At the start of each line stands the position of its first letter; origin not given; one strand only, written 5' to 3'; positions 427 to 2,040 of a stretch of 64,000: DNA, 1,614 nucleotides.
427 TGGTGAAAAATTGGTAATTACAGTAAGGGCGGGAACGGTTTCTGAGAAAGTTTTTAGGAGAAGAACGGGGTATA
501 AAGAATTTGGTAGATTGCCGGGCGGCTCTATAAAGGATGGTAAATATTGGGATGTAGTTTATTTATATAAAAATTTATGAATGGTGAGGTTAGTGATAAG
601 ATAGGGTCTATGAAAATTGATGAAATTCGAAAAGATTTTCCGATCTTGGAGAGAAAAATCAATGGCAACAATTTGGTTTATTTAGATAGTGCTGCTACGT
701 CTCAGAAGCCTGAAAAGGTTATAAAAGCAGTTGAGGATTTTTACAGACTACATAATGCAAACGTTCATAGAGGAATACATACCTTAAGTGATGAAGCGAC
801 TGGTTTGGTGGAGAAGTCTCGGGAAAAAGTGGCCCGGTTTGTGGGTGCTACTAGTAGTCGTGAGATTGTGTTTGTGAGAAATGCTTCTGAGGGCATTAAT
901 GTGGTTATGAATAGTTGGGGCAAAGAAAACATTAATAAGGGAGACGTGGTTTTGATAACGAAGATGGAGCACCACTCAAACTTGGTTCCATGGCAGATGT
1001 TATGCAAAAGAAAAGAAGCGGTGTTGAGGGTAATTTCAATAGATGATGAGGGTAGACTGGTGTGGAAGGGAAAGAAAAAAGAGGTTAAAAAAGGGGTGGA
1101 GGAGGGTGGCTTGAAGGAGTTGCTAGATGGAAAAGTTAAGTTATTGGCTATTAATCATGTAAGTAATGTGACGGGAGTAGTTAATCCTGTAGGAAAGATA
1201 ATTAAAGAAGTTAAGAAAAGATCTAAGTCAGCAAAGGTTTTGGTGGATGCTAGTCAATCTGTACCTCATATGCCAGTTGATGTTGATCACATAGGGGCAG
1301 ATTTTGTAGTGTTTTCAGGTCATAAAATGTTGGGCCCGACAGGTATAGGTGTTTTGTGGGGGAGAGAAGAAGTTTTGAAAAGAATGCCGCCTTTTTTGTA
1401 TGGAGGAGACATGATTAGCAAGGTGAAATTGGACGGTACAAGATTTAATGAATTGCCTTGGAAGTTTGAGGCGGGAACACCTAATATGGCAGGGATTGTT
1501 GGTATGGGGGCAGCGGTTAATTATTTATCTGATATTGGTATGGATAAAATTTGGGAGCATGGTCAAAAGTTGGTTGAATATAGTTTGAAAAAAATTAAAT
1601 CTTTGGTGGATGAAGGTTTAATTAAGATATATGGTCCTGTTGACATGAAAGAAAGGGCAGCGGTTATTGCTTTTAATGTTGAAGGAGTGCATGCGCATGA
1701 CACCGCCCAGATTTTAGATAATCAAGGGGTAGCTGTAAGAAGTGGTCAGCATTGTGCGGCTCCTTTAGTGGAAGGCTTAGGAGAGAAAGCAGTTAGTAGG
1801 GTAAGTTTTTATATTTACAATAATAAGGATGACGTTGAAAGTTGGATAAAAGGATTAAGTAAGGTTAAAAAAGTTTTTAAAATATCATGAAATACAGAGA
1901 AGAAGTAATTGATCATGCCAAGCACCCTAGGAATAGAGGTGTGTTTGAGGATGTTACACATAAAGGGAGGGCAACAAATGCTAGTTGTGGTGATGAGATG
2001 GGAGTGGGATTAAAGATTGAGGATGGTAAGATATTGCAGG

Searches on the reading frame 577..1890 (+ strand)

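Call 87: search_protein_families(library=pfam, proteins=[window:577-1890:+], max_evalue=1e-8)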
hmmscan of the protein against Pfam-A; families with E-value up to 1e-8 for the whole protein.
window:577-1890:+ (437 aa): 1 family
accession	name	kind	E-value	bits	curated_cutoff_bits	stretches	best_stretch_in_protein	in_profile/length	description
PF00266.25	Aminotran_5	-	3.1e-139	464.5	21.5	1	34-421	1-369/371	Aminotransferase class-V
